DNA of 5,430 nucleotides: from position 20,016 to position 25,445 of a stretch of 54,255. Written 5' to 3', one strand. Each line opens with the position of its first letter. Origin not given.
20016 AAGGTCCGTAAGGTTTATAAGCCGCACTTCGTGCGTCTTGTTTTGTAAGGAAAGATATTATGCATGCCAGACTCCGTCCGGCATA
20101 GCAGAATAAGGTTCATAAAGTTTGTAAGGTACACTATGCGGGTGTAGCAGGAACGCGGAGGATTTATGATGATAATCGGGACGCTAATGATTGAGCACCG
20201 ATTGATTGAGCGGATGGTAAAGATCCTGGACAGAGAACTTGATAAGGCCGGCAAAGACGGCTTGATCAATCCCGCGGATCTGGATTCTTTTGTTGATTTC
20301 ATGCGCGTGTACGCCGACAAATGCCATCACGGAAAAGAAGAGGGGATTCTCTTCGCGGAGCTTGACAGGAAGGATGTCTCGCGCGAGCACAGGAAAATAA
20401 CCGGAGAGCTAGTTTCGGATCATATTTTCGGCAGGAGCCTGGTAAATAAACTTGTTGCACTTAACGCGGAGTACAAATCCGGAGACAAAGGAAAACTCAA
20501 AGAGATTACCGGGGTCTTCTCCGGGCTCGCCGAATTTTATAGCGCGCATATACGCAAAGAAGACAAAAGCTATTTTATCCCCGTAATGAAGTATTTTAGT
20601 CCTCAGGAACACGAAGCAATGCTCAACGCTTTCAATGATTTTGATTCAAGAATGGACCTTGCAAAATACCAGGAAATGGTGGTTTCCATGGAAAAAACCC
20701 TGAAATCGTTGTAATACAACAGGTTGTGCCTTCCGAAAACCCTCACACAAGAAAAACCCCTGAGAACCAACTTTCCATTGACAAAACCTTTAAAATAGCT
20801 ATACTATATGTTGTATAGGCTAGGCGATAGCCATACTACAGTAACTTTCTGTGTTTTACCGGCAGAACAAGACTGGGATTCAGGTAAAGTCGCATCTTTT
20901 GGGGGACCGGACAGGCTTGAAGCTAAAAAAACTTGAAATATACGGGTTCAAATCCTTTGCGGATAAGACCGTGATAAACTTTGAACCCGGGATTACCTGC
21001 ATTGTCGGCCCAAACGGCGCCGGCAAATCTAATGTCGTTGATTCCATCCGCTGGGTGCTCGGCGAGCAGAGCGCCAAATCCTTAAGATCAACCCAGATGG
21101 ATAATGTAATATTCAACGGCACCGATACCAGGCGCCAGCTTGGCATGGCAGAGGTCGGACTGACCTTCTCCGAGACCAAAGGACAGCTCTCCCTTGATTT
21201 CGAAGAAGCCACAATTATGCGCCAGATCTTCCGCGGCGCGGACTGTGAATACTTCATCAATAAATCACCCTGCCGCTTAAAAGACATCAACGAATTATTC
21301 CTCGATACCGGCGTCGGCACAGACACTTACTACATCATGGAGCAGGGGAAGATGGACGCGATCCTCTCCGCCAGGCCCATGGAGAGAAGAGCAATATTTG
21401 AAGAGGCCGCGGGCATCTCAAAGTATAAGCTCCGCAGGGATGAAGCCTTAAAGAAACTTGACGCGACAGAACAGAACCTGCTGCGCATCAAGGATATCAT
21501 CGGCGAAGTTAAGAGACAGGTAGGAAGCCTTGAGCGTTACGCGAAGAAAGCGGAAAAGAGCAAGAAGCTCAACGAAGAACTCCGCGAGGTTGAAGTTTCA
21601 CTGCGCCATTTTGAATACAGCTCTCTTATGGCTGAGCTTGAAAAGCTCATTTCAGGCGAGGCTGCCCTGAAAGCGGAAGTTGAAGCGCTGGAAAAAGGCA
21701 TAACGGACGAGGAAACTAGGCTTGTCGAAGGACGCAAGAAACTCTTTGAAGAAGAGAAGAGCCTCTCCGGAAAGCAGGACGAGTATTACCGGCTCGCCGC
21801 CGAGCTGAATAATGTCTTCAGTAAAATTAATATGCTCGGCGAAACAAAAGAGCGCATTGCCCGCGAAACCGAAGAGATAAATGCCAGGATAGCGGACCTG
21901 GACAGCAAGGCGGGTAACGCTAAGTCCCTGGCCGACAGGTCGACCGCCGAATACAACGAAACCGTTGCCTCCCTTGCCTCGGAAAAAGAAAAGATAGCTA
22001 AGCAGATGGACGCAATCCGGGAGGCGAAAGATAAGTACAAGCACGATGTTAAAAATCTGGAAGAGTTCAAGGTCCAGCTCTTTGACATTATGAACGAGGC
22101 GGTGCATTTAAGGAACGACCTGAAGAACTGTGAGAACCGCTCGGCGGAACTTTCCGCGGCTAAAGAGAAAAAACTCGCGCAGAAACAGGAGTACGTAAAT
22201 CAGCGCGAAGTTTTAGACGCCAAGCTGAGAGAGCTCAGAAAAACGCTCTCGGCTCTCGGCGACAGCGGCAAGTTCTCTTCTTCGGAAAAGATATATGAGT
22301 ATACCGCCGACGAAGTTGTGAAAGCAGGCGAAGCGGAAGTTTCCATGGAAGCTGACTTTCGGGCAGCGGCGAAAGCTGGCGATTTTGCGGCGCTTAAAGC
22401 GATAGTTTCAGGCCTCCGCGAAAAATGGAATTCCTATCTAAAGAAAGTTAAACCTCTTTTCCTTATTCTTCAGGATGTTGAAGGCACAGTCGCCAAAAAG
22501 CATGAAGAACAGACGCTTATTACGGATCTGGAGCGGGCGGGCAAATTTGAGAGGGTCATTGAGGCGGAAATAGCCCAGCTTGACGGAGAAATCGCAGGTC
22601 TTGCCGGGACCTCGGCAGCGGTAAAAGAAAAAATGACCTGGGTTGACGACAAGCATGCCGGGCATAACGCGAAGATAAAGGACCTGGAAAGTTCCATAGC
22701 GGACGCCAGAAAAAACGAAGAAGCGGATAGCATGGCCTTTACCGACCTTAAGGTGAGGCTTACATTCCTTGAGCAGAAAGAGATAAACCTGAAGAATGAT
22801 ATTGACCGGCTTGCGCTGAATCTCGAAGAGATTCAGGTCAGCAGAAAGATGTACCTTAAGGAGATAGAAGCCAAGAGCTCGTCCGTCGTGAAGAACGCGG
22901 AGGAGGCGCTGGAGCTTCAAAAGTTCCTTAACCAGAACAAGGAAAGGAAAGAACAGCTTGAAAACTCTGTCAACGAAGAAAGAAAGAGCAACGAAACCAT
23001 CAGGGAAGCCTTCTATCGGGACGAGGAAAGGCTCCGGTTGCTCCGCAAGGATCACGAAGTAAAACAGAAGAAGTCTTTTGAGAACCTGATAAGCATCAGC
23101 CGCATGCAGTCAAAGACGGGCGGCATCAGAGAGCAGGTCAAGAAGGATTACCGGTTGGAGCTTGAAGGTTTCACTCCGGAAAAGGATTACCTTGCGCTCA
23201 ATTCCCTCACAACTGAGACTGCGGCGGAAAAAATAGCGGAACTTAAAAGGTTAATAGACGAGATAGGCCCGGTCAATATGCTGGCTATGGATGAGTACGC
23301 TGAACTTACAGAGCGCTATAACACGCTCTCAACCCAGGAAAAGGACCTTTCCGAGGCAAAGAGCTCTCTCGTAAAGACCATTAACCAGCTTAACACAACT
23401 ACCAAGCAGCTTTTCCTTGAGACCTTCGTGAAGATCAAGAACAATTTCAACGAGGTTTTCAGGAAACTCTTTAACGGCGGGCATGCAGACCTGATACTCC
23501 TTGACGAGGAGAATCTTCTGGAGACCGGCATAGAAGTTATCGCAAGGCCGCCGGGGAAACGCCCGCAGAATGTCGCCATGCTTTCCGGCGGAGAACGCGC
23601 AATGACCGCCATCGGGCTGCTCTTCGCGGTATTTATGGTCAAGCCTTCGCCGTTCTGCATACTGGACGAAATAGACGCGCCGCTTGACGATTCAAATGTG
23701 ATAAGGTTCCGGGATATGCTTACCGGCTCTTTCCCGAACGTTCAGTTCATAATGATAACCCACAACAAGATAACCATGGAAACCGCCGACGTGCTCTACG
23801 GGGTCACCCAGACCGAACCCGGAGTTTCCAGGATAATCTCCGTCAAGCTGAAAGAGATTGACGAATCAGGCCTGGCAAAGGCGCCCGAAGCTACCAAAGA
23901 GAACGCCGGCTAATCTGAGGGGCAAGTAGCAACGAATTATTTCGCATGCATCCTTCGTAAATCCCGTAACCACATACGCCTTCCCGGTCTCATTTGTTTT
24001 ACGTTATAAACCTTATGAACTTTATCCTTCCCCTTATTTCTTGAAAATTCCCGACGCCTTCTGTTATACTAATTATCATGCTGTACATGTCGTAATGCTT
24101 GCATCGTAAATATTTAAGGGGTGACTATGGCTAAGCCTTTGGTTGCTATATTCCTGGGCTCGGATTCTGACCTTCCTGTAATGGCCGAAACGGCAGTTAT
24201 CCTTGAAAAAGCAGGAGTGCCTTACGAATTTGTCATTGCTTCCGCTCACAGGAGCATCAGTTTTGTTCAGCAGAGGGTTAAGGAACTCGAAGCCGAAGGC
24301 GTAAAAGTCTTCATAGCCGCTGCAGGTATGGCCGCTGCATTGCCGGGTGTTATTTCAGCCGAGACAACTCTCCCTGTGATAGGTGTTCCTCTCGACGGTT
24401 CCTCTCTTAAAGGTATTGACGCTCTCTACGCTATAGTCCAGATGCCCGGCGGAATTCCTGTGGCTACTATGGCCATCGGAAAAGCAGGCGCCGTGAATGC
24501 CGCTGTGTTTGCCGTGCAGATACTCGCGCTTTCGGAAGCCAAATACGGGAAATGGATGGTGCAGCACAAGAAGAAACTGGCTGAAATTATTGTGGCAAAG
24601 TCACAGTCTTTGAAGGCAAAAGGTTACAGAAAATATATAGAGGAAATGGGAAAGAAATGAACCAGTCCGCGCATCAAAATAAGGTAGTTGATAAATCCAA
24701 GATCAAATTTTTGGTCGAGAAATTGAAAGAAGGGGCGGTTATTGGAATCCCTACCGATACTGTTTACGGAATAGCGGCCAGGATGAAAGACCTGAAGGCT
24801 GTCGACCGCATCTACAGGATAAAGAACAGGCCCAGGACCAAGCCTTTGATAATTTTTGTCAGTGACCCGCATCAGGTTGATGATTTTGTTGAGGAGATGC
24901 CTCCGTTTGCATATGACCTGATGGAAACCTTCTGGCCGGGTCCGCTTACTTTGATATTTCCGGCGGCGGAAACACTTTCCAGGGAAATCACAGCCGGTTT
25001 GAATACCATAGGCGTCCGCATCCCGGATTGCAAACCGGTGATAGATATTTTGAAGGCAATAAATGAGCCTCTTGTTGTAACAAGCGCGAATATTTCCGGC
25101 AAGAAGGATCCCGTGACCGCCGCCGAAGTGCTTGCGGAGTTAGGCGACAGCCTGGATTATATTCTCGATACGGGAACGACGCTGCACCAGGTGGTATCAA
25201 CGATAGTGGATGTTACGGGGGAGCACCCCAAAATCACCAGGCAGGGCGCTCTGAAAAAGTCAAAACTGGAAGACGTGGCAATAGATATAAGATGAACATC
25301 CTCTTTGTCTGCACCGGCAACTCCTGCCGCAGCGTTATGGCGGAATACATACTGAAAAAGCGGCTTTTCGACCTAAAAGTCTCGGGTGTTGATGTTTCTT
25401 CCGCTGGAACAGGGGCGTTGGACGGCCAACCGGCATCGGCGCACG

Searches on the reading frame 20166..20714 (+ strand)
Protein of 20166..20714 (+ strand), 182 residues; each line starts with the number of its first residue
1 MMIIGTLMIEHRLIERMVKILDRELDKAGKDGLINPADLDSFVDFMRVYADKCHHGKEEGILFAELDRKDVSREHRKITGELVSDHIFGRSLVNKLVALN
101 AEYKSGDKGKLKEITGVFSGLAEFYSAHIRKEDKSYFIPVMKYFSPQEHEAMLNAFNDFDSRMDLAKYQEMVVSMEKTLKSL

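Call 73: search_protein_families(library=pfam, proteins=[window:20166-20714:+], max_evalue=0.00001)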
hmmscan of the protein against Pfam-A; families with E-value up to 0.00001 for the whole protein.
window:20166-20714:+ (182 aa): 1 family
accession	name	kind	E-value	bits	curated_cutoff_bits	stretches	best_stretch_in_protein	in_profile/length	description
PF01814.28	Hemerythrin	-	5.8e-14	53.1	25.3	1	3-137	2-124/127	Hemerythrin HHE cation binding domain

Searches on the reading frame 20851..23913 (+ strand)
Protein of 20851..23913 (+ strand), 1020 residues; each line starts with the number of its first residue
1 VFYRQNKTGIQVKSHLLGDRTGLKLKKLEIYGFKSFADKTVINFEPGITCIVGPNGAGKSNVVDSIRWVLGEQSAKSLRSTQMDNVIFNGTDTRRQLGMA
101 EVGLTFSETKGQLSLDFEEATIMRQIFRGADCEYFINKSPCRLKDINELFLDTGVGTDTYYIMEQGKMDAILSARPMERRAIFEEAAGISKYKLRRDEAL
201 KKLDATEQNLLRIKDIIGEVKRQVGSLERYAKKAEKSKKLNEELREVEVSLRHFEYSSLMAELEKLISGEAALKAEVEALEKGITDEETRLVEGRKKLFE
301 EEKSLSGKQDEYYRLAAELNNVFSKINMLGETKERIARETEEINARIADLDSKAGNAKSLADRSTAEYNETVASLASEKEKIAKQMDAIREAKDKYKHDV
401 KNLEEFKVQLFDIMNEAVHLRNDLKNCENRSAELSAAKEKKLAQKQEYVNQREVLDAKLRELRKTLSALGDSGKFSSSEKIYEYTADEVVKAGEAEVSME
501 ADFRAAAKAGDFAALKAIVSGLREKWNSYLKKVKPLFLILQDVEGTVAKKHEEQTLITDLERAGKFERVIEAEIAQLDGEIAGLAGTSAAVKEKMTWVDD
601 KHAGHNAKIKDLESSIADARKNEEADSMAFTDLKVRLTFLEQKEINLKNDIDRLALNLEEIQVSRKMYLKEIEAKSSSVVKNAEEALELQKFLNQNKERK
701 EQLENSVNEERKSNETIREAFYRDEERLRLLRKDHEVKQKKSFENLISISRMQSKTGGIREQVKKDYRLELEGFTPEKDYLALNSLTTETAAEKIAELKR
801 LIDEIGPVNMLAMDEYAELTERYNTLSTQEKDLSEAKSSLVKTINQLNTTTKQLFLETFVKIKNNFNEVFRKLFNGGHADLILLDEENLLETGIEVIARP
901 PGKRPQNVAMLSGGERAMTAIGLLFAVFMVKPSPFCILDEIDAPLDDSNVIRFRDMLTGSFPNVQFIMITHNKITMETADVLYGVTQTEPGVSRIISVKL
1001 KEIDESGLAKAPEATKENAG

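Call 17: search_protein_families(library=pfam, proteins=[window:20851-23913:+], max_evalue=0.001)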
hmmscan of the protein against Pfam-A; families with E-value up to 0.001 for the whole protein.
window:20851-23913:+ (1020 aa): 5 families
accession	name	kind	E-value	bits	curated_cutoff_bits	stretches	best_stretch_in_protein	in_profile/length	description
PF02463.25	SMC_N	-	4.2e-68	229.5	40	1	25-993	2-219/220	RecF/RecN/SMC N terminal domain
PF13476.12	AAA_23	-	3.6e-15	57.6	27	1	27-248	1-197/201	AAA domain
PF13175.12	AAA_15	-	1.4e-10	41.7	32.1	1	24-416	2-231/374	AAA ATPase domain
PF13304.12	AAA_21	-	7.8e-08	33.2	27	1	48-105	1-63/304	AAA domain, putative AbiEii toxin, Type IV TA system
PF13555.12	AAA_29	-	6.4e-06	26.3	27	1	25-71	1-47/61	P-loop containing region of AAA domain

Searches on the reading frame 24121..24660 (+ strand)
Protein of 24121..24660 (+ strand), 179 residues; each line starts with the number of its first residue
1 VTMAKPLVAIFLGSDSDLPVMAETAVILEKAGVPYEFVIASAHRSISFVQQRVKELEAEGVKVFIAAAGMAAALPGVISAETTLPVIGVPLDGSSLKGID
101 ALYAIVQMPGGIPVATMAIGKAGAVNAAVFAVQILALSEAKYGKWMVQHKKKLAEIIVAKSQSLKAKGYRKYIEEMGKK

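Call 17: search_protein_families(library=pfam, proteins=[window:24121-24660:+], max_evalue=0.001)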
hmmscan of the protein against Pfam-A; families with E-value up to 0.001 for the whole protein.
window:24121-24660:+ (179 aa): 1 family
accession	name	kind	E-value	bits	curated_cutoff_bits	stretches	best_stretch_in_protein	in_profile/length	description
PF00731.26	AIRC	-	1.3e-52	177.7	30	1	8-154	2-146/148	AIR carboxylase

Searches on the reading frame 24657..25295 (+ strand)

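Call 17: search_protein_families(library=pfam, proteins=[window:24657-25295:+], max_evalue=0.001)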
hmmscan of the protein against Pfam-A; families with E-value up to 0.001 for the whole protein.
window:24657-25295:+ (212 aa): 1 family
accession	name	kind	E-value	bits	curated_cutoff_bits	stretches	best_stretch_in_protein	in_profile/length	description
PF01300.24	Sua5_yciO_yrdC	-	7.5e-60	201.9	25.1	1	22-197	2-178/178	Telomere recombination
